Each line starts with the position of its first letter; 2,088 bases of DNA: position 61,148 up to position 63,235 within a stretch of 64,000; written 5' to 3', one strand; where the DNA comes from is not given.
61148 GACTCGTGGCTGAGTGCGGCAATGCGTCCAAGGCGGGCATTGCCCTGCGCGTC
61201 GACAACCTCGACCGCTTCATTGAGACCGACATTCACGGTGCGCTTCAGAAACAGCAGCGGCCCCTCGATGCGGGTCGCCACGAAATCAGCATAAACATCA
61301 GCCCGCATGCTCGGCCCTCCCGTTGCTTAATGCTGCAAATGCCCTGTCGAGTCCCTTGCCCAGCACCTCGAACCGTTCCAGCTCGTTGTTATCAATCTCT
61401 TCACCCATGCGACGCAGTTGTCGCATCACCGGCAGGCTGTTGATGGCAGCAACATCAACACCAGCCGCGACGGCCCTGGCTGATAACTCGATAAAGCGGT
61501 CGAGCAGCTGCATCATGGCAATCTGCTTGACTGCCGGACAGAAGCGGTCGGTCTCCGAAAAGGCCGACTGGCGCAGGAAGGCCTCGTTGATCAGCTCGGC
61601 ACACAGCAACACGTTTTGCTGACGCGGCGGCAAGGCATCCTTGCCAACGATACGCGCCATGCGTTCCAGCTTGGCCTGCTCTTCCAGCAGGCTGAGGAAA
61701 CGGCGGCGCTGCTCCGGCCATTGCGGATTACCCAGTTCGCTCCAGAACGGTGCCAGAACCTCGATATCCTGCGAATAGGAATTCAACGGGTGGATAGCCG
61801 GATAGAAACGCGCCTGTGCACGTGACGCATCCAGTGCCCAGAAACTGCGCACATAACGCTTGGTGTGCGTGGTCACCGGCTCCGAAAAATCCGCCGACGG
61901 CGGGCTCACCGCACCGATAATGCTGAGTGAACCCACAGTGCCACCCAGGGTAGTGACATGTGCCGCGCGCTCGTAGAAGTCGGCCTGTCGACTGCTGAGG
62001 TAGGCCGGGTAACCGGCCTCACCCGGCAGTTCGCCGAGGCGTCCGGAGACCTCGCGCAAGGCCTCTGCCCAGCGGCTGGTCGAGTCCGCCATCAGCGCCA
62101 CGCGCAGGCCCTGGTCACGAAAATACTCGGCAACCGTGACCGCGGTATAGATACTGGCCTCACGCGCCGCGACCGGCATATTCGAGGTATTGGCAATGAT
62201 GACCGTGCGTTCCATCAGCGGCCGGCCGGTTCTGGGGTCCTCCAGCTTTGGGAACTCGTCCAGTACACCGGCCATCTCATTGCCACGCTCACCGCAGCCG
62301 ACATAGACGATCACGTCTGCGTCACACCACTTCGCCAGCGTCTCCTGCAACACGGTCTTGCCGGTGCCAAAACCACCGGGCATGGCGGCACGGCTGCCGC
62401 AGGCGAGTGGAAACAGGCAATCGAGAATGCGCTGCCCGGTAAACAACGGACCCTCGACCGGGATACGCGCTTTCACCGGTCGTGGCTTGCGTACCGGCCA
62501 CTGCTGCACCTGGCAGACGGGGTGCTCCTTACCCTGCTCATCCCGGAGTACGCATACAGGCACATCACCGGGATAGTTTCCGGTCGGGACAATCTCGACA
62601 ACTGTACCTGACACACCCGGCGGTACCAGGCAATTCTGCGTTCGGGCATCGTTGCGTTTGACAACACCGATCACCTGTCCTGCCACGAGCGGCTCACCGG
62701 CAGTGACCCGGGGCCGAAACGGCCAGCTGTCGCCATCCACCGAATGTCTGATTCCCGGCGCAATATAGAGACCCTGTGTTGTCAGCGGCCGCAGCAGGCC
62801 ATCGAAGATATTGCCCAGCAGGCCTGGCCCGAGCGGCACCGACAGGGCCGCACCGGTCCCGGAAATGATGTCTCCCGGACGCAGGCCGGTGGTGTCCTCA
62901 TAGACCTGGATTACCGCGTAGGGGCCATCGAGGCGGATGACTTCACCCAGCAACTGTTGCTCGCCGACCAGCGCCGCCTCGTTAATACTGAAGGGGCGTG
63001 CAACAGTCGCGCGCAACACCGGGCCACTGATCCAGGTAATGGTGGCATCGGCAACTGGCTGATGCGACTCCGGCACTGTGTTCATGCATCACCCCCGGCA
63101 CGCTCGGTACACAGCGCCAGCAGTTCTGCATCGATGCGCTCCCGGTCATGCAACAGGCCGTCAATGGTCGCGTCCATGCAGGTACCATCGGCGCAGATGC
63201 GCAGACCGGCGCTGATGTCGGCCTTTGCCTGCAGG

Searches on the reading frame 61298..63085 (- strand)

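Call 92: search_protein_families(library=pfam, proteins=[window:61298-63085:-], max_evalue=0.00001)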
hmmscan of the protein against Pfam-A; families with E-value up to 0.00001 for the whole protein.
window:61298-63085:- (595 aa): 4 families
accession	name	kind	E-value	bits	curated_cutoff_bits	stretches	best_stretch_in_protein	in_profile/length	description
PF00006.31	ATP-synt_ab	-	2.6e-68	230.3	29.5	1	217-438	1-213/213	ATP synthase alpha/beta family, nucleotide-binding domain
PF16886.11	ATP-synt_ab_Xtn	-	2.3e-18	66.2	25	1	120-199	9-88/88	ATPsynthase alpha/beta subunit barrel-sandwich domain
PF22919.1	ATP-synt_VA_C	-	1.5e-16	60.7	24.7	1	453-541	9-94/101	C-terminal domain of V and A type ATP synthase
PF02874.29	ATP-synt_ab_N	-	1.2e-10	42.2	20.9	1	17-78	2-69/69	ATP synthase alpha/beta family, beta-barrel domain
